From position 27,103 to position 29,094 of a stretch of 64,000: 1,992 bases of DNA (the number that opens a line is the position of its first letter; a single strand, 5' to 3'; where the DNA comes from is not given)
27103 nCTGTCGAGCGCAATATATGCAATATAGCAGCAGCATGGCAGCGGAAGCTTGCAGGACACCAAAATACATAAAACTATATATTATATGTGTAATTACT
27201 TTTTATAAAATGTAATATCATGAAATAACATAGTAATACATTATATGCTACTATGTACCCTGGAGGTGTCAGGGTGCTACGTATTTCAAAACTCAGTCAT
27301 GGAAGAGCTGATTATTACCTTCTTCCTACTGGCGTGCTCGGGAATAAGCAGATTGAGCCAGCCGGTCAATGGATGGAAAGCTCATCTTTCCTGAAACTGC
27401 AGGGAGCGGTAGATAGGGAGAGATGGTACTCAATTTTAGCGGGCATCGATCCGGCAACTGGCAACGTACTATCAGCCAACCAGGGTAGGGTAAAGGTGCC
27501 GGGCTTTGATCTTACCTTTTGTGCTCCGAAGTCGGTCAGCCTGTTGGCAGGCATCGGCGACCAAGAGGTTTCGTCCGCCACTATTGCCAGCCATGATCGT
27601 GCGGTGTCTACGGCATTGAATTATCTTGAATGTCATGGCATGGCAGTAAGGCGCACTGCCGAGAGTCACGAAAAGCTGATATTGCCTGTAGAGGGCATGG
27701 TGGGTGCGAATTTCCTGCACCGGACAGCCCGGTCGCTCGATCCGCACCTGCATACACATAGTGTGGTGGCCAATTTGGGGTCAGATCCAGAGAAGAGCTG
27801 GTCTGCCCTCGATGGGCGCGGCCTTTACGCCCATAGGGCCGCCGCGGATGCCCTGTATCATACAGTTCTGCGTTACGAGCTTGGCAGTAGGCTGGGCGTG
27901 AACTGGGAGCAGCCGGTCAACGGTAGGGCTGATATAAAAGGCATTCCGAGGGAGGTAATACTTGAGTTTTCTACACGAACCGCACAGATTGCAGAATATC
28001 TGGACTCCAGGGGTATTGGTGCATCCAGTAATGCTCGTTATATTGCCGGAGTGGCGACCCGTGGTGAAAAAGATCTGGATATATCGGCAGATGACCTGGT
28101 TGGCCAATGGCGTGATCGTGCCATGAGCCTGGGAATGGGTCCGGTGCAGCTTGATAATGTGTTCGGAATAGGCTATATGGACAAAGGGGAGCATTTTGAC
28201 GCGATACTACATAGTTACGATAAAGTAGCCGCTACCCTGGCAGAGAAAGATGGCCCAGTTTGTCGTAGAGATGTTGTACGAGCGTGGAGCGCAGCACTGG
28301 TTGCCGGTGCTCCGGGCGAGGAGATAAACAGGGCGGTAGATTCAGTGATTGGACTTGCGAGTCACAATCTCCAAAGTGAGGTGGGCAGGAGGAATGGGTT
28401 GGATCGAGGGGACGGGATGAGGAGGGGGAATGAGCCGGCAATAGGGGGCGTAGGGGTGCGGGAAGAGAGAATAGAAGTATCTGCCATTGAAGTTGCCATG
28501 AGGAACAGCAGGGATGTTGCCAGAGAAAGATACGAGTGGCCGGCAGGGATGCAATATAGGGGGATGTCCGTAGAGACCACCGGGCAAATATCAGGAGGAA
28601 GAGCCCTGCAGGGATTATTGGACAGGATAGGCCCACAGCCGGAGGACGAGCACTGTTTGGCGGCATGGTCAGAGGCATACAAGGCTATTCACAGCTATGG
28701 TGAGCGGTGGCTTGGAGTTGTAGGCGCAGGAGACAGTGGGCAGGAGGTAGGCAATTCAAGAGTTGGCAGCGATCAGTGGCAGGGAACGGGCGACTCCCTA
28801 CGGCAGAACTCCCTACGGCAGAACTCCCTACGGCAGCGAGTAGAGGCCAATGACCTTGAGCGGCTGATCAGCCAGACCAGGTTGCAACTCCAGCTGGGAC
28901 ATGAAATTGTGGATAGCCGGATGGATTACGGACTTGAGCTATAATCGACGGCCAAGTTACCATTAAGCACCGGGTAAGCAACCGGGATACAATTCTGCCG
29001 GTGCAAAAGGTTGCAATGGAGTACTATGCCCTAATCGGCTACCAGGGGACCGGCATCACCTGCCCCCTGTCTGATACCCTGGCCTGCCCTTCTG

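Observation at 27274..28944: Orphan, helicase-less MobF/TrwC relaxase in a housekeeping neighbourhood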

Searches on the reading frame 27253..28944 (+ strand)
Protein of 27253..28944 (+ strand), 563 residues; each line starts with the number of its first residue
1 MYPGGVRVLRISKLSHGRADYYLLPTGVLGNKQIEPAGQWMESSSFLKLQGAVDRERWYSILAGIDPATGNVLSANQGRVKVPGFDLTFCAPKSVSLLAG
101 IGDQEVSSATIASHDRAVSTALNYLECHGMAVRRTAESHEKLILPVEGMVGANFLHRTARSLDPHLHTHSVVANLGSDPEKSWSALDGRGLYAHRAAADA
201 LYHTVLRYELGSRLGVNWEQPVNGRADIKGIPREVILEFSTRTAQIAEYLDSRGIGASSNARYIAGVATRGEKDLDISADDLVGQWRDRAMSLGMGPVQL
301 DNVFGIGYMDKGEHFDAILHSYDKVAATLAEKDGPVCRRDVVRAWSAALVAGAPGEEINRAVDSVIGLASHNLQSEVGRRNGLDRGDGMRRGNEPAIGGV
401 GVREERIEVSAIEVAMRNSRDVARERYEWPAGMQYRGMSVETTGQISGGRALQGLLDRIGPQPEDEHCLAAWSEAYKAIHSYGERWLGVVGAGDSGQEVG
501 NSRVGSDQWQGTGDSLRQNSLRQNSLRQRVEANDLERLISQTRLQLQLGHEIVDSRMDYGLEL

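Call 5: search_protein_families(library=pfam, proteins=[window:27274-28944:+], max_evalue=0.01)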
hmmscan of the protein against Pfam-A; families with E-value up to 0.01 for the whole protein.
window:27274-28944:+ (556 aa): 1 family
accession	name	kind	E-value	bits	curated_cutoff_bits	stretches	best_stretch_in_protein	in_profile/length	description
PF08751.17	TrwC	-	5.5e-63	213.7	25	1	13-284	17-284/286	TrwC relaxase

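Call 6: find_homologous_proteins(query=window:27274-28944:+)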
Query window:27274-28944:+ (556 aa): 931 proteins with E <= 0.001 among 8000 candidates; the best 120 are listed.
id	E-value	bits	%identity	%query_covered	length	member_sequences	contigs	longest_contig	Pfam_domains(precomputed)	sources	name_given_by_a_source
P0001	0.0e+0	1222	99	100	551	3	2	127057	PF08751.18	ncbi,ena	-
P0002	6.1e-225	766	70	100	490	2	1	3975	PF08751.18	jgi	jgi:conjugative relaxase-like TrwC/TraI family protein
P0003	9.6e-222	755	67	100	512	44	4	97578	PF08751.18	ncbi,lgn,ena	-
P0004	7.7e-127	442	43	98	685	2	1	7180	PF08751.18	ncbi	-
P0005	3.7e-122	427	41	66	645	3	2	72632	PF08751.18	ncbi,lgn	-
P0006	3.4e-119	417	42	66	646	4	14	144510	PF08751.18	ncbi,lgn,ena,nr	ncbi:MAG: relaxase domain-containing protein [Actinobacteria bacterium]|nr:relaxase domain-containin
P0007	3.2e-115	404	45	95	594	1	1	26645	PF08751.18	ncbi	ncbi:MAG: MobF family relaxase [Acidimicrobiales bacterium]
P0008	4.5e-98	347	38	99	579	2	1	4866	PF08751.18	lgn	-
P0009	1.4e-88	316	50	62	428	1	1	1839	PF08751.18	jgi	jgi:conjugative relaxase-like TrwC/TraI family protein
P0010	1.1e-87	313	43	79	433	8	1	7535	PF08751.18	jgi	-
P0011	1.8e-86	309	48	65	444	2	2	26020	PF08751.18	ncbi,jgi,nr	ncbi:MAG TPA: MobF family relaxase [Acidimicrobiales bacterium]|nr:MobF family relaxase [Acidimicrob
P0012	6.5e-86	307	45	73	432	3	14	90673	PF08751.18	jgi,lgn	jgi:conjugative relaxase-like TrwC/TraI family protein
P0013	4.8e-85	304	46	67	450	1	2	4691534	PF08751.18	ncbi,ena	-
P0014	5.3e-85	304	48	61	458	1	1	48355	PF08751.18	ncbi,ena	-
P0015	1.2e-84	303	41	79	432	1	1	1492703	PF08751.18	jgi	jgi:conjugative relaxase-like TrwC/TraI family protein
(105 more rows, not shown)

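Call 7: find_encoding_contigs(protein=window:27253-28944:+, flank=10000)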
Protein window:27253-28944:+ (563 aa): no gene with exactly this product is on record in the collection.

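Call 8: find_encoding_contigs(protein=P0001, flank=10000, max_places=3)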
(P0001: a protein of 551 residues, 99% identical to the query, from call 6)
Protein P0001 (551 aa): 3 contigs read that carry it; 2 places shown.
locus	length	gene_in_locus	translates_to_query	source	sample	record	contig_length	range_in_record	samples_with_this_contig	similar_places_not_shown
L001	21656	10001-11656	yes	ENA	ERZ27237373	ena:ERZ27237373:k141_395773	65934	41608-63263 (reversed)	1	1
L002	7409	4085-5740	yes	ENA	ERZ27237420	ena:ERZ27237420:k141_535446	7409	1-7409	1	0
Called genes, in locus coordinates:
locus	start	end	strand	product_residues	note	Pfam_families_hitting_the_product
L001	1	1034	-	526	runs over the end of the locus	PF13191:AAA_16 (faint), PF00437:T2SSE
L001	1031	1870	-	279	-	-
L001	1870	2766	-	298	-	-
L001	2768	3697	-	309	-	-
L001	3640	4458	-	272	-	-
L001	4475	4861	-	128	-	-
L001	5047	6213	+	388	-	PF13793:Pribosyltran_N, PF00156:Pribosyltran, PF14572:Pribosyl_synth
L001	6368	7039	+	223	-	PF01386:Ribosomal_L25p, PF14693:Ribosomal_TL5_C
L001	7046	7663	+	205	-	PF01195:Pept_tRNA_hydro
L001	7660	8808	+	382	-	PF13280:WYL, PF25583:WCX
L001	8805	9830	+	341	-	PF19187:HTH_PafC, PF13280:WYL, PF25583:WCX (faint)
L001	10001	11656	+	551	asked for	PF08751:TrwC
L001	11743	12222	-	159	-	PF00885:DMRL_synthase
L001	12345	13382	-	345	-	PF01370:Epimerase, PF16363:GDP_Man_Dehyd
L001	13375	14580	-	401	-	PF01553:Acyltransferase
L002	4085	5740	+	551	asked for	PF08751:TrwC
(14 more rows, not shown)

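Call 9: find_encoding_contigs(protein=P0003, flank=10000, max_places=4)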
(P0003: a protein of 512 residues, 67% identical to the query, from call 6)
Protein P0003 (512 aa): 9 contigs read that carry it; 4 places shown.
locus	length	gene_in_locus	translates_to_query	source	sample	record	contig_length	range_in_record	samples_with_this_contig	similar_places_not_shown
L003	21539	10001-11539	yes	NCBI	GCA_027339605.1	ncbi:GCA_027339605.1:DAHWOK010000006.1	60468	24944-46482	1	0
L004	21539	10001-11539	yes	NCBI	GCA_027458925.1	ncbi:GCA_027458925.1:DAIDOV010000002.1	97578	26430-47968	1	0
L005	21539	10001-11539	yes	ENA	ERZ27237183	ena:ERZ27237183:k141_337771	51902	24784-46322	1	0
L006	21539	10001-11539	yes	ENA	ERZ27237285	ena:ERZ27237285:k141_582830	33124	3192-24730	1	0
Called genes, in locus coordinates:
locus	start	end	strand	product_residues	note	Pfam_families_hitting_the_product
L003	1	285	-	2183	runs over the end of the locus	PF09286:Pro-kuma_activ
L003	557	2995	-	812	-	PF01055:Glyco_hydro_31_2nd, PF21365:Glyco_hydro_31_3rd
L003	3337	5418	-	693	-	-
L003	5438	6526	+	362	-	PF13793:Pribosyltran_N, PF00156:Pribosyltran, PF14572:Pribosyl_synth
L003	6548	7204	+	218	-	PF01386:Ribosomal_L25p, PF14693:Ribosomal_TL5_C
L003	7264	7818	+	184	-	PF01195:Pept_tRNA_hydro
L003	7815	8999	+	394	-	PF13280:WYL, PF25583:WCX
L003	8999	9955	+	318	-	PF19187:HTH_PafC, PF13280:WYL, PF25583:WCX (weak)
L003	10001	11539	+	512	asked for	PF08751:TrwC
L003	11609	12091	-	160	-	PF00885:DMRL_synthase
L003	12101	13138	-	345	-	PF01370:Epimerase, PF16363:GDP_Man_Dehyd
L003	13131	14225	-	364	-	PF01553:Acyltransferase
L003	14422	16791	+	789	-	PF17678:Glyco_hydro_92N, PF07971:Glyco_hydro_92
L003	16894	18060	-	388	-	PF00535:Glycos_transf_2, PF13641:Glyco_tranf_2_3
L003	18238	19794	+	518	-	PF00135:COesterase, PF20434:BD-FAE (weak), PF07859:Abhydrolase_3 (faint), PF00326:Peptidase_S9 (faint), PF00135:COesterase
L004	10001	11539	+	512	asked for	PF08751:TrwC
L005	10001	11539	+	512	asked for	PF08751:TrwC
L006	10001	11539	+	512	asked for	PF08751:TrwC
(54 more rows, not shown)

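Call 11: find_encoding_contigs(protein=P0013, flank=8000, max_places=2)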
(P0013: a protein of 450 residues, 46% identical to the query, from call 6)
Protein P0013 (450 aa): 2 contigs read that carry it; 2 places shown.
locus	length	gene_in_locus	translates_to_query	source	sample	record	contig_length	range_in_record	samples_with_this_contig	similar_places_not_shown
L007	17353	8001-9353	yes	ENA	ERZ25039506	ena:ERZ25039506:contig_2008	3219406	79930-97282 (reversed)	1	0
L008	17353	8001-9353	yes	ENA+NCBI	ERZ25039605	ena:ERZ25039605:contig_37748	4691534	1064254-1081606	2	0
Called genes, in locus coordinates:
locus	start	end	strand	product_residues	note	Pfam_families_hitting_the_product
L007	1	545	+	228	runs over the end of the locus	PF07963:N_methyl (weak)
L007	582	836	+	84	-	-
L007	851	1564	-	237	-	PF01039:Carboxyl_trans, PF03255:ACCA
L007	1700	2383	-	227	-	PF01039:Carboxyl_trans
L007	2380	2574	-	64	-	-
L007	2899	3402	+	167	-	PF00107:ADH_zinc_N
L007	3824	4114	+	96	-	-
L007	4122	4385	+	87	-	PF03706:LPG_synthase_TM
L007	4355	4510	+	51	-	-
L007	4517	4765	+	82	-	-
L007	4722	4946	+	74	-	-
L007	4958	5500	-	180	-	PF09678:Caa3_CtaG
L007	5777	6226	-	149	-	-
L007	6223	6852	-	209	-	-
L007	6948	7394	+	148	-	PF19187:HTH_PafC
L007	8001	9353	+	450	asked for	PF08751:TrwC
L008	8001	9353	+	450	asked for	PF08751:TrwC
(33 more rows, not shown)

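Call 12: find_encoding_contigs(protein=P0015, flank=8000, max_places=2)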
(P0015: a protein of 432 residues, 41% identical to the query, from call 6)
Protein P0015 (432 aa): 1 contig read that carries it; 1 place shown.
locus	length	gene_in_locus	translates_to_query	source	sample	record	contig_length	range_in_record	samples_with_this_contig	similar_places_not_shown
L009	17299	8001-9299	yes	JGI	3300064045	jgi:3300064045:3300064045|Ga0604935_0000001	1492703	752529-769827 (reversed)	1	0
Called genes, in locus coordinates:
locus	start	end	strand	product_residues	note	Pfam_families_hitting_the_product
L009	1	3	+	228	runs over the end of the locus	PF07963:N_methyl (weak)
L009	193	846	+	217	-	PF07963:N_methyl (weak)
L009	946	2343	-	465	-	PF01039:Carboxyl_trans, PF06833:MdcE (faint), PF03255:ACCA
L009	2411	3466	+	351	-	PF08240:ADH_N, PF16912:Glu_dehyd_C (weak), PF00107:ADH_zinc_N, PF13602:ADH_zinc_N_2 (weak)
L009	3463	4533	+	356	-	PF03706:LPG_synthase_TM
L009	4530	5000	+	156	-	-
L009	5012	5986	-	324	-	PF09678:Caa3_CtaG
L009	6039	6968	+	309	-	PF13280:WYL, PF25583:WCX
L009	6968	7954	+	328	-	PF19187:HTH_PafC, PF13280:WYL, PF25583:WCX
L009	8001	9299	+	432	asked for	PF08751:TrwC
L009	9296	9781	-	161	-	PF00885:DMRL_synthase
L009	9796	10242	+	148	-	PF00583:Acetyltransf_1 (weak), PF13673:Acetyltransf_10 (weak), PF13508:Acetyltransf_7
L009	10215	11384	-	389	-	-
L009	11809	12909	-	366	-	PF04055:Radical_SAM, PF06968:BATS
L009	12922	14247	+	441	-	PF02771:Acyl-CoA_dh_N, PF02770:Acyl-CoA_dh_M, PF00441:Acyl-CoA_dh_1, PF08028:Acyl-CoA_dh_2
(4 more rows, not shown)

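Call 13: find_encoding_contigs(protein=P0006, flank=8000, max_places=2)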
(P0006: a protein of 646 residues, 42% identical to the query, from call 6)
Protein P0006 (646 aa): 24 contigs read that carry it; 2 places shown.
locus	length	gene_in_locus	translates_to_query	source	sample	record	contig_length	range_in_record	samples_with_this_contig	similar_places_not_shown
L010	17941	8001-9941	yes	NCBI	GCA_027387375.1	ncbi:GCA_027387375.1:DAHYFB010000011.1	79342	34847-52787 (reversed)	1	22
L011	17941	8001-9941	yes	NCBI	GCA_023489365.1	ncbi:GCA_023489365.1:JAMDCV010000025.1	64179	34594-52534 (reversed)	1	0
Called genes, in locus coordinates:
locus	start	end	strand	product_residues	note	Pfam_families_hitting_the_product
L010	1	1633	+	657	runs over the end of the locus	-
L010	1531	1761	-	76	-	-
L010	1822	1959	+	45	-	-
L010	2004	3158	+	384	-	PF02771:Acyl-CoA_dh_N, PF02770:Acyl-CoA_dh_M, PF00441:Acyl-CoA_dh_1, PF08028:Acyl-CoA_dh_2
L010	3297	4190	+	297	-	PF13793:Pribosyltran_N, PF00156:Pribosyltran, PF14572:Pribosyl_synth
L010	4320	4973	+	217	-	PF01386:Ribosomal_L25p, PF14693:Ribosomal_TL5_C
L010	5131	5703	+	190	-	PF01195:Pept_tRNA_hydro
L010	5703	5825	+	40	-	-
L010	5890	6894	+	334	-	PF13280:WYL, PF25583:WCX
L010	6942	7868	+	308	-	PF19187:HTH_PafC, PF13280:WYL, PF25583:WCX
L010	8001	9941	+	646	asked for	PF08751:TrwC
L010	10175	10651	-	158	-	PF00885:DMRL_synthase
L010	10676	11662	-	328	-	PF01370:Epimerase, PF16363:GDP_Man_Dehyd (weak)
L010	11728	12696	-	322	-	PF01553:Acyltransferase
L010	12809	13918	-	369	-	PF00535:Glycos_transf_2, PF13641:Glyco_tranf_2_3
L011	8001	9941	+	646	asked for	PF08751:TrwC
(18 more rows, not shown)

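Call 16: find_related_loci(query=A1, collection=genome_contigs, flank=6000)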
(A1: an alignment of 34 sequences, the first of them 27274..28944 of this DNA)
Query A1 (556 aa) in genome_contigs; peptide patterns used: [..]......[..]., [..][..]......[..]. (x = any residue, [..] = any of these).
599 stretches matched a pattern (row limit reached: there are more); 593 encode a relative of the query (tblastn E <= 1e-3); the best 80 are kept; 80 distinct loci.
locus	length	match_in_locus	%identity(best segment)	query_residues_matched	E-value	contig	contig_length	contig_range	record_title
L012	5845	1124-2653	67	1-554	0e+0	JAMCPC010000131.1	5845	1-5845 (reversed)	MAG: Actinomycetota bacterium isolate FK_Sedi_A_Bin.95 NODE_38936_length_5845_cov_43.9426, whole genome shotgun sequence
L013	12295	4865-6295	67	1-554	0e+0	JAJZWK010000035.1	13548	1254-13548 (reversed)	MAG: Actinomycetes bacterium isolate TL1-1.bin58 NODE_3350_length_13548_cov_3.018702, whole genome shotgun sequence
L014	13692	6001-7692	38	1-554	5e-104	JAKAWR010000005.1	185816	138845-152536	MAG: Actinomycetes bacterium isolate YP4.bin77 NODE_69_length_185816_cov_10.671278, whole genome shotgun sequence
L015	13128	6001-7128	46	1-377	6e-89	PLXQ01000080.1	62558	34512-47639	MAG: Acidimicrobiaceae bacterium isolate palsa_746 73.20120700_P3D.36_contig_4737, whole genome shotgun sequence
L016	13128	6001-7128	46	1-374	3e-84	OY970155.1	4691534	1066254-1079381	MAG: uncultured Acidimicrobiaceae bacterium isolate MFD10071.bin.2.24 genome assembly, chromosome: 1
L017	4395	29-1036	48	27-360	7e-84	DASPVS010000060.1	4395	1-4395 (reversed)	MAG TPA_asm: Acidimicrobiales bacterium isolate SMAG_U12335 k141_1721280, whole genome shotgun sequence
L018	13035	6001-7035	50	1-342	4e-83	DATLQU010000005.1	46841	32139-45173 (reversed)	MAG TPA_asm: Acidimicrobiales bacterium isolate SMAG_U13886 k141_558713, whole genome shotgun sequence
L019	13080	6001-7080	44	1-359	4e-82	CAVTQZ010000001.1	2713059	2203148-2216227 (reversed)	MAG: uncultured Acidimicrobiaceae bacterium isolate MFD09603.bin.1.273 genome assembly, contig: contig_13741, whole geno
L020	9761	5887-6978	44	1-372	5e-80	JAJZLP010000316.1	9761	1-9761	MAG: Actinomycetes bacterium isolate MAS3.bin127 NODE_14341_length_9761_cov_3.994602, whole genome shotgun sequence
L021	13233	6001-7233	42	1-417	3e-80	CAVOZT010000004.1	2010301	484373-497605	MAG: uncultured Acidimicrobiales bacterium isolate MFD10064.bin.2.28 genome assembly, contig: contig_902, whole genome s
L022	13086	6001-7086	44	1-359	6e-79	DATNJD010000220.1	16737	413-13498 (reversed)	MAG TPA_asm: Acidimicrobiales bacterium isolate SMAG_U11390 k141_415255, whole genome shotgun sequence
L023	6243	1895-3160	42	1-432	2e-78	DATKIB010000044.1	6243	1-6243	MAG TPA_asm: Acidimicrobiales bacterium isolate SMAG_U14593 k141_607212, whole genome shotgun sequence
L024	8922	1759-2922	40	1-359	9e-77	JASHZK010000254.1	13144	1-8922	MAG: Acidimicrobiales bacterium isolate JOPF307 JOPF_NEAR_contig_962588, whole genome shotgun sequence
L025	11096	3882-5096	40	1-359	8e-77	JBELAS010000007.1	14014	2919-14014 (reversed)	MAG: Acidimicrobiales bacterium isolate SPRUCE 99 SPRUCE_99_7, whole genome shotgun sequence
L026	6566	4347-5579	41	1-379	2e-76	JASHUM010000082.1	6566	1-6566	MAG: Acidimicrobiales bacterium isolate JOPF179 JOPF_NEAR_contig_798923, whole genome shotgun sequence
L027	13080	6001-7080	43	1-360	2e-75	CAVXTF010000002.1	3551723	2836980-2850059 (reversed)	MAG: uncultured Acidimicrobiales bacterium isolate MFD05512.bin.2.148 genome assembly, contig: contig_5129, whole genome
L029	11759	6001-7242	39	1-432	3e-74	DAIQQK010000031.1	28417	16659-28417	MAG TPA_asm: Acidimicrobiales bacterium isolate CTOTU28680 NODE_751_length_28417_cov_5.843382, whole genome shotgun sequ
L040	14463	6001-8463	40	1-556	1e-67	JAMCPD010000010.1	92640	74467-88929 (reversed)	MAG: Actinomycetota bacterium isolate FK_Sedi_A_Bin.93 NODE_339_length_92640_cov_13.3636, whole genome shotgun sequence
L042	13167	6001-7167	39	1-359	6e-66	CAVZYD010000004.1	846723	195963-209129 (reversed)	MAG: uncultured Acidimicrobiaceae bacterium isolate MFD01828.bin.2.85 genome assembly, contig: contig_13644, whole genom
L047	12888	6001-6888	47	1-298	3e-65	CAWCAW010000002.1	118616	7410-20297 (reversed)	MAG: uncultured Acidimicrobiaceae bacterium isolate MFD04540.bin.2.81 genome assembly, contig: contig_11329, whole genom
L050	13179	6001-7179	39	28-378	2e-64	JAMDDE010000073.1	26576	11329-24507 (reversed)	MAG: Actinomycetota bacterium isolate FK_Sedi_B_Bin.150 NODE_5777_length_26576_cov_74.368, whole genome shotgun sequence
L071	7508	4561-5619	38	27-379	2e-57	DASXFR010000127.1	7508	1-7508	MAG TPA_asm: Acidimicrobiales bacterium isolate SMAG_U5143 k141_255380, whole genome shotgun sequence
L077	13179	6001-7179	36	27-420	1e-55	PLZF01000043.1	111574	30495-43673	MAG: Acidimicrobiaceae bacterium isolate palsa_742 73.20120700_P3D.181_contig_8553, whole genome shotgun sequence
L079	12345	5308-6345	37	27-372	4e-55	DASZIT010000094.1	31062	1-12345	MAG TPA_asm: Acidimicrobiales bacterium isolate SMAG_U6609 k141_362682, whole genome shotgun sequence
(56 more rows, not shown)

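Call 27: search_solved_structures(query=window:27274-28944:+, max_evalue=0.01, show_alignments=2)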
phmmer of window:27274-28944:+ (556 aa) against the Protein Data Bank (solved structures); distinct sequences matched with E-value up to 0.01: 11.
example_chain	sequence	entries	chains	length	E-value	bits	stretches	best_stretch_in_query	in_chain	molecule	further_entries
1omh_A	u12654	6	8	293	8.2e-28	100.3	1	30-288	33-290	trwC protein | TrwC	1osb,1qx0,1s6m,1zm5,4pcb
2cdm_A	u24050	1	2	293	8.5e-28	100.3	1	30-288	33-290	TRWC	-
8a1b_A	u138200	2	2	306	2.8e-22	82.1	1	37-288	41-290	TraI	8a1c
3l57_A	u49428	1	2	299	2.8e-22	82.1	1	37-288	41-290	Mobilization protein TraI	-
3l6t_A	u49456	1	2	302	2.9e-22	82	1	37-288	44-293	Mobilization protein TraI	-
2q7t_A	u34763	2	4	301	4.6e-19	71.5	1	31-280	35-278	Protein traI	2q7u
1p4d_A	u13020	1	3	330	5.5e-19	71.2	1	30-280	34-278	TraI protein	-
2a0i_A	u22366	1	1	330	6.1e-19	71.1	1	31-280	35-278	TraI protein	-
9f0z_H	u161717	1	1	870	5.7e-18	67.8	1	36-280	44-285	Multifunctional conjugation protein TraI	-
5n8o_A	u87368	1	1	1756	8.8e-18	67.2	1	30-280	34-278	DNA helicase I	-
9f0x_H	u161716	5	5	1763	1.8e-17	66.2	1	36-280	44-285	Multifunctional conjugation protein TraI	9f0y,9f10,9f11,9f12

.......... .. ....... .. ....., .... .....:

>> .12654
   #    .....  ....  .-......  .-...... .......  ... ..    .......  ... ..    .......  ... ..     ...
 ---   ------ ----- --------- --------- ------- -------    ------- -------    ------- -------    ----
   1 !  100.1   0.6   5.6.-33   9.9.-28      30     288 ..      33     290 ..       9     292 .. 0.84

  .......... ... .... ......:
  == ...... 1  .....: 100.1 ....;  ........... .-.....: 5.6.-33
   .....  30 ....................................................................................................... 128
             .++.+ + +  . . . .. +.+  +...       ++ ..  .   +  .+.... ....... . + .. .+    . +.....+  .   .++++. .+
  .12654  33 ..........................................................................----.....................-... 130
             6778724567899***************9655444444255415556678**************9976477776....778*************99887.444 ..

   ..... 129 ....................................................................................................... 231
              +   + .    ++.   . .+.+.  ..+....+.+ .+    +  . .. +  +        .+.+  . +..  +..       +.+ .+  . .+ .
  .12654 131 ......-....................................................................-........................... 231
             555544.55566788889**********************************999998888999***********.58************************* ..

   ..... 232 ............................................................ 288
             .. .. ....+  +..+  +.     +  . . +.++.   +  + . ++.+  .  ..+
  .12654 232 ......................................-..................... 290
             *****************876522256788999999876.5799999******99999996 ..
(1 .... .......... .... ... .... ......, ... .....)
